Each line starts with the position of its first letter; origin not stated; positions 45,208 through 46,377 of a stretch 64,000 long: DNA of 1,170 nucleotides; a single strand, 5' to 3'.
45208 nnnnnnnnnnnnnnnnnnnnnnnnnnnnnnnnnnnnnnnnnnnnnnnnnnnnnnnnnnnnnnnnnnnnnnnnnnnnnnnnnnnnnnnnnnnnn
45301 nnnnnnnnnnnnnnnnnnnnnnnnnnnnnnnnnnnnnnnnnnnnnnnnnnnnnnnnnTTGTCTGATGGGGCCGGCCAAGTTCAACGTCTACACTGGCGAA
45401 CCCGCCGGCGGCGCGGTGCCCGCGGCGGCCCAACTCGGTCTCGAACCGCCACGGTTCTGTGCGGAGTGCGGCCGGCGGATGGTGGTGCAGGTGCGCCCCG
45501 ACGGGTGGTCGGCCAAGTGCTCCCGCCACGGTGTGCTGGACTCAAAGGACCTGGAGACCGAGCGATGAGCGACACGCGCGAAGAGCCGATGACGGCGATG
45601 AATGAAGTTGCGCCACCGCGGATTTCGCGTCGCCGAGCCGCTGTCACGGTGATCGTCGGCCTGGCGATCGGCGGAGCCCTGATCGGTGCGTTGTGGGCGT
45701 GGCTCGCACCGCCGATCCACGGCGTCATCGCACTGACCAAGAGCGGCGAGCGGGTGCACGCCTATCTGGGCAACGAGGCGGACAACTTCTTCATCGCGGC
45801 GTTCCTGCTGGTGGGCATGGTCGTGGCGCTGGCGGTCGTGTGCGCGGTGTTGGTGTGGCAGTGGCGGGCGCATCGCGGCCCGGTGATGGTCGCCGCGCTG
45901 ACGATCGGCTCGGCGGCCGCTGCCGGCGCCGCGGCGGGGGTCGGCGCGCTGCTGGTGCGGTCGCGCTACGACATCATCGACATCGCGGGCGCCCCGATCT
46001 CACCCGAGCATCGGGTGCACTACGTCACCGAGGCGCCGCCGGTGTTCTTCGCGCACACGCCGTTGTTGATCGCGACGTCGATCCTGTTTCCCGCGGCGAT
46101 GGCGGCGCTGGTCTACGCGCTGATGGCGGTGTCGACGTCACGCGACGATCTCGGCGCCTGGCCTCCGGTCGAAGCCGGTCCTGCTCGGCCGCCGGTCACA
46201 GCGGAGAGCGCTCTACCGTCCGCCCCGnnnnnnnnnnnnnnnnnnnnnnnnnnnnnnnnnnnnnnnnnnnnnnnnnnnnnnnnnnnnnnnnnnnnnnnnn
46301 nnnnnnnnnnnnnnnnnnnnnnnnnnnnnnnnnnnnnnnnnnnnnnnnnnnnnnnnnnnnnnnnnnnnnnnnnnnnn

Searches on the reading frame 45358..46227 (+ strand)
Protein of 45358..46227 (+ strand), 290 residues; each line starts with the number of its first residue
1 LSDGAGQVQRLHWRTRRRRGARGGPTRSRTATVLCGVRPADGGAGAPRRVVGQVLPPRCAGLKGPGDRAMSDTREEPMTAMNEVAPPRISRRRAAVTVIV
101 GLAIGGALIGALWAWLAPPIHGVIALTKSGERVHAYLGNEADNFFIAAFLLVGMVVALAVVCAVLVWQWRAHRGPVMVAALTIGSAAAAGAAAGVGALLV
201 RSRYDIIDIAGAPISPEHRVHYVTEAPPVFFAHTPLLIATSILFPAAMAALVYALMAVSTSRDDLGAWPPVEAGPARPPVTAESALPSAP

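Call 38: search_protein_families(library=pfam, proteins=[window:45358-46227:+], max_evalue=0.0001)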
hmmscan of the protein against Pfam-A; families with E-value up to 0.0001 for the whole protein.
window:45358-46227:+ (290 aa): 1 family
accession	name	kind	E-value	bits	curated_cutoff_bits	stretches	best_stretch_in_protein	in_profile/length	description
PF10821.13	DUF2567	-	1.9e-73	246.5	30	1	103-267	2-166/166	Protein of unknown function (DUF2567)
